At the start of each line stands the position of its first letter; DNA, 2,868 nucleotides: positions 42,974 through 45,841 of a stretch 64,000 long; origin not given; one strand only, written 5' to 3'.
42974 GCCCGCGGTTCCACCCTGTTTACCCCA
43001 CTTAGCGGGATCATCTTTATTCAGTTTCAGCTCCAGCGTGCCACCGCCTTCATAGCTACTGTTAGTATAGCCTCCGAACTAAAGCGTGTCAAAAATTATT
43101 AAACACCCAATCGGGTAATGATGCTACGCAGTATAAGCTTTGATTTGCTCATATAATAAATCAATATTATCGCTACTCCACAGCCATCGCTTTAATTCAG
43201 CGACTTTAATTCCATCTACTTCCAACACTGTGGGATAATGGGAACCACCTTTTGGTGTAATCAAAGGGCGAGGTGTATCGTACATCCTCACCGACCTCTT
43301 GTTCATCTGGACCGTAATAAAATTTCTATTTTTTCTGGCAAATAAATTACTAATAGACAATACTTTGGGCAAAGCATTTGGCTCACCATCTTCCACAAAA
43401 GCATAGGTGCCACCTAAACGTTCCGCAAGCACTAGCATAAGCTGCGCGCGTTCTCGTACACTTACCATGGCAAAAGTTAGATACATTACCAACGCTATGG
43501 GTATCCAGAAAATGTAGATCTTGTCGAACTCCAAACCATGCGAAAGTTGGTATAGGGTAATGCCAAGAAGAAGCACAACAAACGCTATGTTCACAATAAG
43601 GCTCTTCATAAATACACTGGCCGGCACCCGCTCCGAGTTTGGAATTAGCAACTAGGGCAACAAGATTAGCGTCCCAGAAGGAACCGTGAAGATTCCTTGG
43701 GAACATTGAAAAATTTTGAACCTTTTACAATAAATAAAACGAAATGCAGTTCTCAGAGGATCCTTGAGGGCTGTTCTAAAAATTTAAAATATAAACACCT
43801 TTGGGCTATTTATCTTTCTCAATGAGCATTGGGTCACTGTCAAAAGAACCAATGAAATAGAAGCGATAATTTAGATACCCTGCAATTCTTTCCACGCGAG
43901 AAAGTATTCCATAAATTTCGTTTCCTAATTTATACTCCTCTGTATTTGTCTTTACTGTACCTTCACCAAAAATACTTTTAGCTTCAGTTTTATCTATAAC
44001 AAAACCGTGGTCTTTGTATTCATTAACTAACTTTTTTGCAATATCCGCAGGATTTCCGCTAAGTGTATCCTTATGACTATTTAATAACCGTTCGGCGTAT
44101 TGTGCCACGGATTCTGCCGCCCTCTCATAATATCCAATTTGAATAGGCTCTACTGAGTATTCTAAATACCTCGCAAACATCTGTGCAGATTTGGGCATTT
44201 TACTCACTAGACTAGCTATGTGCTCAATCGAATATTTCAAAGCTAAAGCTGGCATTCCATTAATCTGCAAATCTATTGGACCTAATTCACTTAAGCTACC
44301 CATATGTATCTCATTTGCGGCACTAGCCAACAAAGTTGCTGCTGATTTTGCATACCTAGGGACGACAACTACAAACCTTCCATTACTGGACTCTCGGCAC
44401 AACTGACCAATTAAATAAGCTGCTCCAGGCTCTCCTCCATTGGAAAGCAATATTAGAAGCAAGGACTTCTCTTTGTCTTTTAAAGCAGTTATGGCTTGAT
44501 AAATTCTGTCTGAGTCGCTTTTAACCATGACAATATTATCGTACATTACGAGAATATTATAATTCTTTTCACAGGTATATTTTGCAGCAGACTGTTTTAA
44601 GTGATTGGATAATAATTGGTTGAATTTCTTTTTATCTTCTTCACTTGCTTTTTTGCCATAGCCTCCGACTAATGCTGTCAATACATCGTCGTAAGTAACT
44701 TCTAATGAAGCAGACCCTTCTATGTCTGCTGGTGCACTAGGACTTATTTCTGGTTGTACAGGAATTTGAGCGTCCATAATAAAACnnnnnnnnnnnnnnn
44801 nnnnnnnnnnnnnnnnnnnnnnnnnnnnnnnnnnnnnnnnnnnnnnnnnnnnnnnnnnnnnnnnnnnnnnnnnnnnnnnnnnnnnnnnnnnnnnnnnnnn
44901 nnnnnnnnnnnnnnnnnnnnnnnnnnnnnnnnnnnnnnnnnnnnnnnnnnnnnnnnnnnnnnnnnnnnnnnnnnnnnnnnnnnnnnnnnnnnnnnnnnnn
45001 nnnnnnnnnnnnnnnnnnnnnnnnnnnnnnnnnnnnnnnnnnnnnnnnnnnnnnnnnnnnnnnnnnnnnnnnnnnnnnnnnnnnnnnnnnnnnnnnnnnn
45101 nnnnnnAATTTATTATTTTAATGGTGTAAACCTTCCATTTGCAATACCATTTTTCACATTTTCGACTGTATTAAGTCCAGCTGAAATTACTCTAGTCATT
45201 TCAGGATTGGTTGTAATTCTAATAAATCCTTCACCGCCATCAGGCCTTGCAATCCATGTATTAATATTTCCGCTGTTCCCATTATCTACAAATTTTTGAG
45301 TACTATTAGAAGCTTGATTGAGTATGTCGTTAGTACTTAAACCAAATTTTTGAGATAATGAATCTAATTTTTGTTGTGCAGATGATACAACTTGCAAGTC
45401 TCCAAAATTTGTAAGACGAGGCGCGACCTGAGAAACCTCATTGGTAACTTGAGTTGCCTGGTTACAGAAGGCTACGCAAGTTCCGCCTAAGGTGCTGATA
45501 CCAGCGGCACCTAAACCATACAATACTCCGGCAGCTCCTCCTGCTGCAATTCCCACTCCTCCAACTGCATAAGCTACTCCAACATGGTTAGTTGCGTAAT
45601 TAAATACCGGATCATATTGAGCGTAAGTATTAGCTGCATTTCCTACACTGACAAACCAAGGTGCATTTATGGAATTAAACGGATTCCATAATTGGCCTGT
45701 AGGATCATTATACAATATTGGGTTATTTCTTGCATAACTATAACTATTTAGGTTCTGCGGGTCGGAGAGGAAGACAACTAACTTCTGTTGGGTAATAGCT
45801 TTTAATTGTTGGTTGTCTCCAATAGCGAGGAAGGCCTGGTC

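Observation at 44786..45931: Orphan RHS/YD-repeat C-terminal toxin cassette with an immunity-like gene, fused directly behind tgt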

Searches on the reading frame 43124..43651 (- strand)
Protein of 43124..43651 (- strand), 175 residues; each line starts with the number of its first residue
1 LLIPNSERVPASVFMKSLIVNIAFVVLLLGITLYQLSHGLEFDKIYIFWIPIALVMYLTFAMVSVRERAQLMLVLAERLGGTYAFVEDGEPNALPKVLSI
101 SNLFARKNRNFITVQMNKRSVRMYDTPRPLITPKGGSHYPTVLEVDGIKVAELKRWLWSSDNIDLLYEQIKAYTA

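Call 5: search_protein_families(library=pfam, proteins=[window:43124-43651:-], max_evalue=1)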
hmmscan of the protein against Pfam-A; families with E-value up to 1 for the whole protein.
window:43124-43651:- (175 aa): 0 families

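Call 6: search_protein_families(library=ncbifam, proteins=[window:43124-43651:-], max_evalue=1)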
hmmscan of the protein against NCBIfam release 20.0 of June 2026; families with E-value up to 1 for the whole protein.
window:43124-43651:- (175 aa): 0 families

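Call 49: find_homologous_proteins(query=window:43127-43609:-)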
Query window:43127-43609:- (161 aa): 1 proteins with E <= 0.001 among 66 candidates.
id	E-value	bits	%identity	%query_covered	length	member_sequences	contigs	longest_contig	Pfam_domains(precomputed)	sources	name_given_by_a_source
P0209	5.0e-72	259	100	75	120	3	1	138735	-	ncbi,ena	-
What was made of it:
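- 43124..43609 (-): 161-aa ORF with two N-terminal transmembrane helices. It is an ORFan and the last element of the lineage-specific interval. No homologue other than itself among 5.8 billion clusters (call 49).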

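Call 50: search_protein_families(library=padloc, proteins=[window:43127-43609:-], max_evalue=0.1)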
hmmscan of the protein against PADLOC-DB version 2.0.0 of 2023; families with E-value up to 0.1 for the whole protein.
window:43127-43609:- (161 aa): 0 families

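Call 51: search_protein_families(library=phrogs, proteins=[window:43127-43609:-], max_evalue=0.1)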
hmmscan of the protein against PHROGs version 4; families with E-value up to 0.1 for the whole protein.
window:43127-43609:- (161 aa): 0 families
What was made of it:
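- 43124..43609 (-): No family hit (calls 5, 6, 50, 51).
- Tried and rejected: The homology search returned only the protein itself (call 49), and no family library matched (calls 5, 6, 50, 51).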

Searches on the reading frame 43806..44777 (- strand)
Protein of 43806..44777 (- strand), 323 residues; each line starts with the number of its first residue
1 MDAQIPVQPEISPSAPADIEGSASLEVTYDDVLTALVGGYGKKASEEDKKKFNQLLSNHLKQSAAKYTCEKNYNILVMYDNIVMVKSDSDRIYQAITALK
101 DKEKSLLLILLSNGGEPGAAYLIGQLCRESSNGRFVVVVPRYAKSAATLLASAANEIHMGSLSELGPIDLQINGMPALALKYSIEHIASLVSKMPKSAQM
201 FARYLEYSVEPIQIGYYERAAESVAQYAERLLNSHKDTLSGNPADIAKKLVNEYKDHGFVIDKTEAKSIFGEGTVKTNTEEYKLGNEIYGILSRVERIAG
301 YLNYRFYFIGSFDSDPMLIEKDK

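Call 5: search_protein_families(library=pfam, proteins=[window:43806-44777:-], max_evalue=1)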
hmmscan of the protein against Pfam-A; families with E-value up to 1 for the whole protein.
window:43806-44777:- (323 aa): 3 families
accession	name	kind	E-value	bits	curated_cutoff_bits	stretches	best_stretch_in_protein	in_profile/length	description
PF01972.22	SDH_protease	-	1e-11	44.8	31.3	1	85-181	74-168/286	ClpP-like SDH-type serine proteinase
PF25145.1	NfeD1b_N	-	0.045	13.8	40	1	97-167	25-94/189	NfeD1b, N-terminal domain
PF03266.21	NTPase_1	-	0.071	13.4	23.9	0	120-175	64-114/168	NTPase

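Call 6: search_protein_families(library=ncbifam, proteins=[window:43806-44777:-], max_evalue=1)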
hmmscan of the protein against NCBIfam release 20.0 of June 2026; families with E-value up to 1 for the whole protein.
window:43806-44777:- (323 aa): 4 families
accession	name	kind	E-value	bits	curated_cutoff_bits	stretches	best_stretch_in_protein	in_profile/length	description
NF047768.1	Clp_like_SDH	equivalog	9.3e-16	58.1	250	1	87-269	63-227/260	SDH family Clp fold serine proteinase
NF045542.1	Clp_rel_HeadMat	equivalog_domain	1.3e-06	28.5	120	1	76-163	3-93/165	head maturation protease, ClpP-related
TIGR00706.1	SppA_dom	equivalog_domain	0.021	14.5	155.45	1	84-169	11-99/208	signal peptide peptidase SppA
NF035939.1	TIM_EboE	equivalog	0.17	10.6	250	1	141-237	103-198/379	metabolite traffic protein EboE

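Call 50: search_protein_families(library=padloc, proteins=[window:43806-44777:-], max_evalue=0.1)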
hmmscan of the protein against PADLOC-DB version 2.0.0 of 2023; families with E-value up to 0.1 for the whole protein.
window:43806-44777:- (323 aa): 0 families

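Call 51: search_protein_families(library=phrogs, proteins=[window:43806-44777:-], max_evalue=0.1)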
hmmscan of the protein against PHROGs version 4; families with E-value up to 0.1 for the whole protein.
window:43806-44777:- (323 aa): 5 families
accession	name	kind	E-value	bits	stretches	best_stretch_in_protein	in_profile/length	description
phrog_11747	-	unknown function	4.3e-30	105.9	1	78-269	38-235/290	-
phrog_21683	-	unknown function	1e-22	81.6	2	102-174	37-108/337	-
phrog_53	-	head and packaging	4.1e-05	23.9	1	97-168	110-183/583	head maturation protease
phrog_2976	-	head and packaging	0.0067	17.2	1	74-165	21-112/394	head maturation protease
phrog_1684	-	head and packaging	0.023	15.2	1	91-163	62-131/284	head maturation protease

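Call 77: find_related_loci(query=window:43809-44777:-, collection=metagenome_contigs, flank=5000)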
Query window:43809-44777:- (323 aa) in metagenome_contigs; peptide patterns used: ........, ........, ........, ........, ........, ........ (x = any residue, [..] = any of these).
179 stretches matched a pattern; 3 encode a relative of the query (tblastn E <= 1e-3); 3 distinct loci.
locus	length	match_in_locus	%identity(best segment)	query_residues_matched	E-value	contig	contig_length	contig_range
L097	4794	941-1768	41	45-321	1e-59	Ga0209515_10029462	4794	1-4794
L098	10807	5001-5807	40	49-319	2e-57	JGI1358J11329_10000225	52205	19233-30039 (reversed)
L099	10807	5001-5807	40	49-319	2e-57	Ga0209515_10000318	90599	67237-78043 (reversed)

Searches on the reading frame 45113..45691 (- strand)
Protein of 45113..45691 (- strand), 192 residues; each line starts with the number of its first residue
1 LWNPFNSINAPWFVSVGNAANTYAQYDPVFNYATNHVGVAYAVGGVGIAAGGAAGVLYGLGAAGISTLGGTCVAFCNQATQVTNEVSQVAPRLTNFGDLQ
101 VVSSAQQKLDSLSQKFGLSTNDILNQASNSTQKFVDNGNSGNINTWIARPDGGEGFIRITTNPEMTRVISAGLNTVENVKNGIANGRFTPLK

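Call 19: search_protein_representatives(protein=window:45113-45691:-)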
Query: 192 residues. Proteins with E-value up to 0.001 (for the whole library): 146; up to 1e-10: 65; up to 1e-30: 4. The best 146 are listed.
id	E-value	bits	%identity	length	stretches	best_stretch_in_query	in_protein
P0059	2.1e-81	288.8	99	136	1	57-192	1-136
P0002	1.9e-48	181.4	62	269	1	16-192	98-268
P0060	5.1e-31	124.5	44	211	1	2-192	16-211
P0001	7.7e-31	124.0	69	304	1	1-89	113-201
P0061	1.6e-30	122.9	43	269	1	14-192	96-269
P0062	1.9e-25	106.4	41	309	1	15-191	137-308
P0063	1.5e-24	103.4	49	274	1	47-192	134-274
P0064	1.8e-21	93.4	52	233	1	97-191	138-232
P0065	7.1e-21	91.5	56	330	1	98-191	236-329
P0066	1.4e-20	90.5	54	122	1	98-191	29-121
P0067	4.0e-20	89.0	50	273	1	97-191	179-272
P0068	4.9e-20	88.7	55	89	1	102-190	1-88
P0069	6.7e-20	88.3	49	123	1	94-190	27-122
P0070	7.8e-20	88.1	41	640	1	39-190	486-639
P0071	2.7e-19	86.3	50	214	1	90-191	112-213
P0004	3.6e-19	85.9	42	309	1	14-190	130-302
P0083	8.8e-17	78.1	46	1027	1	51-190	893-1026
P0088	1.8e-16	77.1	38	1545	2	99-192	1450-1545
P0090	3.0e-16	76.4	46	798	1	94-191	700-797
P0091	7.3e-16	75.1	50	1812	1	105-192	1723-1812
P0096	4.7e-14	69.2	51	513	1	101-188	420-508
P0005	2.5e-13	66.9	50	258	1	3-97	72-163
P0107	1.8e-12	64.1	51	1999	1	14-90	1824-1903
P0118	6.6e-11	59.0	44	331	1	3-87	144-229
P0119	1.2e-10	58.1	39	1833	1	40-191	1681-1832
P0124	4.3e-10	56.3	38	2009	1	8-191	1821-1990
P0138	1.1e-08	51.7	32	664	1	38-190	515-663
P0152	2.8e-07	47.2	53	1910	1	14-83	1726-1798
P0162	6.6e-07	45.9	41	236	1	14-87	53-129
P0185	2.4e-05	40.9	42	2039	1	3-81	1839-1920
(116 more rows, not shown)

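Call 28: search_protein_families(library=pfam, proteins=[P0088, P0091, P0119, P0083, P0090, P0070, P0096, P0138], max_evalue=0.01)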
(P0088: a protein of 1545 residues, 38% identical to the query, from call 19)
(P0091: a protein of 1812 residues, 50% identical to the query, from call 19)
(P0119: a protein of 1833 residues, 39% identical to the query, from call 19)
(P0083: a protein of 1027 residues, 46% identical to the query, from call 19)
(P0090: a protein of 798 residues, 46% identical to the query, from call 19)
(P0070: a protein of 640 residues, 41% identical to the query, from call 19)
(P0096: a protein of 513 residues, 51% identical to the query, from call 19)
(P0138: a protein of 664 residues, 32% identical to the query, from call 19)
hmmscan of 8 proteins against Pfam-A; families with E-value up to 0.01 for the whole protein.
P0088 (1545 aa): 1 family
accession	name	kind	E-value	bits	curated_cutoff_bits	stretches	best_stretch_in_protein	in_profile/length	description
PF05593.20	RHS_repeat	-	4.6e-19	68.8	22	1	788-824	1-37/38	RHS Repeat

P0091 (1812 aa): 1 family
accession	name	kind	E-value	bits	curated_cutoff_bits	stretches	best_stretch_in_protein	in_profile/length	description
PF05593.20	RHS_repeat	-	9.1e-09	36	22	1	1221-1248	4-31/38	RHS Repeat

P0119 (1833 aa): 1 family
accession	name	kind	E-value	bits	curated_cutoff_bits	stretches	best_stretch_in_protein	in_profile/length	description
PF05593.20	RHS_repeat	-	2.2e-09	37.9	22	1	794-817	13-37/38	RHS Repeat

P0083 (1027 aa): 1 family
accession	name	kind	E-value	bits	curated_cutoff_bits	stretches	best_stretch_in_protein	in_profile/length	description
PF05593.20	RHS_repeat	-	3.6e-17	62.7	22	1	396-432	1-37/38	RHS Repeat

P0090 (798 aa): 0 families

P0070 (640 aa): 0 families

P0096 (513 aa): 1 family
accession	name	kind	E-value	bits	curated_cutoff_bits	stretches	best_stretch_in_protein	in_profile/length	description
PF05593.20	RHS_repeat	-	6.9e-06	26.8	22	1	171-206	2-37/38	RHS Repeat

P0138 (664 aa): 1 family
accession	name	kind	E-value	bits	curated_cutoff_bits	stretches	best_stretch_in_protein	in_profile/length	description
PF03527.20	RHS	-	0.00013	22.2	27.9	1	361-380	1-20/38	RHS protein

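Call 60: search_protein_families(library=pfam, proteins=[P0107, P0152, P0185, P0124], max_evalue=0.001)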
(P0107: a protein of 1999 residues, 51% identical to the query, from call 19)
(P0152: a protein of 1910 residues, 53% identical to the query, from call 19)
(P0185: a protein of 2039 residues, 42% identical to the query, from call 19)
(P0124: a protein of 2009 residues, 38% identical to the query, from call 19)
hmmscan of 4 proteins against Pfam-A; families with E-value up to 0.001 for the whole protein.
P0107 (1999 aa): 5 families
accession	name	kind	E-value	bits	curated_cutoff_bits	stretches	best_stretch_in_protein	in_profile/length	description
PF05593.20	RHS_repeat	-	8.8e-15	55.1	22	2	1254-1283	1-29/38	RHS Repeat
PF13517.12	FG-GAP_3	-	1.2e-14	55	26.9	1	483-548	1-60/61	FG-GAP-like repeat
PF03534.18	SpvB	-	4.6e-14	52.8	22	1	129-286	3-179/287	Salmonella virulence plasmid 65kDa B protein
PF01839.29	FG-GAP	-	7.3e-08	32.6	22.1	0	422-445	7-32/37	FG-GAP repeat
PF20041.5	DUF6443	-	2.7e-06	28.1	27.8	1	1111-1190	10-89/137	Domain of unknown function (DUF6443)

P0152 (1910 aa): 3 families
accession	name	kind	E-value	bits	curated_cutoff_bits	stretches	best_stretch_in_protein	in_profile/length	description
PF05593.20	RHS_repeat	-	5.8e-34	116.2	22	2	714-745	1-32/38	RHS Repeat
PF13385.13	Laminin_G_3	-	4.9e-18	66.2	27.6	1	523-689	2-151/151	Concanavalin A-like lectin/glucanases superfamily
PF20041.5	DUF6443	-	5.1e-09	36.9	27.8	1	341-422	11-89/137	Domain of unknown function (DUF6443)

P0185 (2039 aa): 6 families
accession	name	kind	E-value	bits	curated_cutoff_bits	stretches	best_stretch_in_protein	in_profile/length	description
PF05593.20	RHS_repeat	-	4e-35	119.9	22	2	1312-1341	1-30/38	RHS Repeat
PF12256.14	TcdB_toxin_midN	-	2.4e-17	63.3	24.8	1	699-835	24-166/181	Insecticide toxin TcdB middle/N-terminal region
PF13517.12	FG-GAP_3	-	1.6e-14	54.6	26.9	3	406-478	1-60/61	FG-GAP-like repeat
PF03534.18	SpvB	-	1.6e-13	50.9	22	1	122-205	3-84/287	Salmonella virulence plasmid 65kDa B protein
PF01839.29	FG-GAP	-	8.8e-12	45.1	22.1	0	404-419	7-22/37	FG-GAP repeat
PF20041.5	DUF6443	-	3.5e-05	24.5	27.8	1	1125-1188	14-77/137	Domain of unknown function (DUF6443)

P0124 (2009 aa): 4 families
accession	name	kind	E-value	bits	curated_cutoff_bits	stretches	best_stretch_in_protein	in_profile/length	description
PF05593.20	RHS_repeat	-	5.4e-21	74.9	22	3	1275-1304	1-30/38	RHS Repeat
PF13517.12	FG-GAP_3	-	4.5e-19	69.3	26.9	3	544-609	1-60/61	FG-GAP-like repeat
PF03534.18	SpvB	-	3.8e-16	59.6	22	1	143-300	3-183/287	Salmonella virulence plasmid 65kDa B protein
PF01839.29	FG-GAP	-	1.4e-11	44.4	22.1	0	422-437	6-21/37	FG-GAP repeat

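Call 84: search_protein_families(library=pfam, proteins=[P0118, P0162], max_evalue=0.01)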
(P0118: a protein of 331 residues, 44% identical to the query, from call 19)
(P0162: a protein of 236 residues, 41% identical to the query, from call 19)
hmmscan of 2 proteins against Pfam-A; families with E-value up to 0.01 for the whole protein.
P0118 (331 aa): 0 families

P0162 (236 aa): 0 families
